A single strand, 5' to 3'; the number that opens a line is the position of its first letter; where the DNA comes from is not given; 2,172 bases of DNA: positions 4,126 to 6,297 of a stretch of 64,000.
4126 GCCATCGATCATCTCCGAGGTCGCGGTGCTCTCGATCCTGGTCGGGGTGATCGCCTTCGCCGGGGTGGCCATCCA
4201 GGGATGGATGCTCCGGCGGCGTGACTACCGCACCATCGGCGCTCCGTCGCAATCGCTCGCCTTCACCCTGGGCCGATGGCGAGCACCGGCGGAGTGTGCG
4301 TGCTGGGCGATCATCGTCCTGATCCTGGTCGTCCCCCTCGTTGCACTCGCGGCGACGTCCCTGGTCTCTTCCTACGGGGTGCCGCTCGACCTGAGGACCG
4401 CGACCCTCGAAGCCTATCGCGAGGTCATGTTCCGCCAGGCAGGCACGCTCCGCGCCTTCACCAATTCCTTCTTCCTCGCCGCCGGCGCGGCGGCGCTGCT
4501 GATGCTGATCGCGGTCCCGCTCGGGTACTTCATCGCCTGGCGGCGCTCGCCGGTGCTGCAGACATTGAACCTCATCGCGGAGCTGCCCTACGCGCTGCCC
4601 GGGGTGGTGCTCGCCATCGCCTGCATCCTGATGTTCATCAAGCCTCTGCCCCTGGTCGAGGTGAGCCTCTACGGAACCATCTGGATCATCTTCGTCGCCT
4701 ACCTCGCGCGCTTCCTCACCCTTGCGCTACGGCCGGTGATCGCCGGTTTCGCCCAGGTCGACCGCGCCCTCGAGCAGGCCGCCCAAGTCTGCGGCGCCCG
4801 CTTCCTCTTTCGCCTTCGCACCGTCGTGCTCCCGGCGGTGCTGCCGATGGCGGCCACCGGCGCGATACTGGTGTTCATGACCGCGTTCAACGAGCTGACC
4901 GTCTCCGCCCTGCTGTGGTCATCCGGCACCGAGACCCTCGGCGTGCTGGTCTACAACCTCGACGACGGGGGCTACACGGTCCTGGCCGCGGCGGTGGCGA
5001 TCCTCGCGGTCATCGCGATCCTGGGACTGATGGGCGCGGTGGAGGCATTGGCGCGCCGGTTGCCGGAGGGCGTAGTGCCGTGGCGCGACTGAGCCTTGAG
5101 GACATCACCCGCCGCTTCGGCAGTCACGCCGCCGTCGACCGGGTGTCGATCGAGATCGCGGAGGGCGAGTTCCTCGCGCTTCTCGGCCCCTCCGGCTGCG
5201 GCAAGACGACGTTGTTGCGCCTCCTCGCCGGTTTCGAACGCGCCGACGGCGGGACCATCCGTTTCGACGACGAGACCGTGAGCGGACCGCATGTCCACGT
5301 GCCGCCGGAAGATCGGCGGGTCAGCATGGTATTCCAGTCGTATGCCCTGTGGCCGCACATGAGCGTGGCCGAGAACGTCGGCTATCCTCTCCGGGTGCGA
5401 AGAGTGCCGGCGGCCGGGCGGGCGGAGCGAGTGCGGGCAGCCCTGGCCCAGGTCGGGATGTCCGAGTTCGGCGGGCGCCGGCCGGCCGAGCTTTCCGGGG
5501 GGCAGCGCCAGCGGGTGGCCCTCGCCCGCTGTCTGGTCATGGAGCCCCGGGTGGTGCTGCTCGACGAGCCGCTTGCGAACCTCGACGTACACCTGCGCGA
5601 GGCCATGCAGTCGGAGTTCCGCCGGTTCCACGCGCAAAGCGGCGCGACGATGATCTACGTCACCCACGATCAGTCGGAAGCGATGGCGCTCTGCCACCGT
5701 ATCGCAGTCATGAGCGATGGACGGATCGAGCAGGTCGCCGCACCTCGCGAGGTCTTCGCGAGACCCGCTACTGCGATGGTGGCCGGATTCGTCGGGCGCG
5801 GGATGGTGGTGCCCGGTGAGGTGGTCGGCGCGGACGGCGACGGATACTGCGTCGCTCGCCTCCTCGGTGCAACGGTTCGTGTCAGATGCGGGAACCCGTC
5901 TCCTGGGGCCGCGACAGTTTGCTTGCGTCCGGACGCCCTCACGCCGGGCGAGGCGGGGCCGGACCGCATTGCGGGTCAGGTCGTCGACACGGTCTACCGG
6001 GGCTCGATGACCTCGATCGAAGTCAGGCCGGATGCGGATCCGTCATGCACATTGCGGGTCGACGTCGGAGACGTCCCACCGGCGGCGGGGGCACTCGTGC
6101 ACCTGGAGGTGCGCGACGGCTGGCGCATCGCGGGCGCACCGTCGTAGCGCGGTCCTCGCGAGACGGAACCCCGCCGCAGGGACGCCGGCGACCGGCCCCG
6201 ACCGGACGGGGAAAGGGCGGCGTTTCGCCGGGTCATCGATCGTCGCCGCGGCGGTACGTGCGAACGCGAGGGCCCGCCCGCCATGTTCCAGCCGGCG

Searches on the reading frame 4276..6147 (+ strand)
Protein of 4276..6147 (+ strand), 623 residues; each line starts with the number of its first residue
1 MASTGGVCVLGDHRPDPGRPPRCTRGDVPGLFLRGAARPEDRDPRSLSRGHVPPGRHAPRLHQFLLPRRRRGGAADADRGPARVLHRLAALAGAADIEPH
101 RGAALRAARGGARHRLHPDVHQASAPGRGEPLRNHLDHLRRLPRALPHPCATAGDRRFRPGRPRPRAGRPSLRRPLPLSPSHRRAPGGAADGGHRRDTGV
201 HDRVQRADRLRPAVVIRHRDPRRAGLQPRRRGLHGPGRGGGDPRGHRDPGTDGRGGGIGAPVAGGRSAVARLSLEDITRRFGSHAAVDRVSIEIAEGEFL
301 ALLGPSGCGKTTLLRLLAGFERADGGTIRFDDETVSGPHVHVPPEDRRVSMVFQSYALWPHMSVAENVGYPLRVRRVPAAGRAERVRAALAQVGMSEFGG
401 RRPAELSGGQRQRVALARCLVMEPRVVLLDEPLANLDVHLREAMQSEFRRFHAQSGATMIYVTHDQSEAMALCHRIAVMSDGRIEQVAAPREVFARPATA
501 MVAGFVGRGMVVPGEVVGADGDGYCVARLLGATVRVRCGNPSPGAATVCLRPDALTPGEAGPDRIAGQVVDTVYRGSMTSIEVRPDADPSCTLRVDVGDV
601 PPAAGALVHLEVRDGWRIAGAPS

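Call 29: search_protein_families(library=pfam, proteins=[window:4276-6147:+], max_evalue=0.0001)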
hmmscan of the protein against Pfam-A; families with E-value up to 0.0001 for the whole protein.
window:4276-6147:+ (623 aa): 3 families
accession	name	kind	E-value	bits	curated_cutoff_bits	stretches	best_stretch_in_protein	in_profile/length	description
PF00005.33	ABC_tran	-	2.5e-36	125.7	25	1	288-434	2-137/137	ABC transporter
PF08402.16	TOBE_2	-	2.2e-08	34.5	21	1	548-613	1-69/76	TOBE domain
PF13304.12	AAA_21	-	2.2e-05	25.1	27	0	300-331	2-31/304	AAA domain, putative AbiEii toxin, Type IV TA system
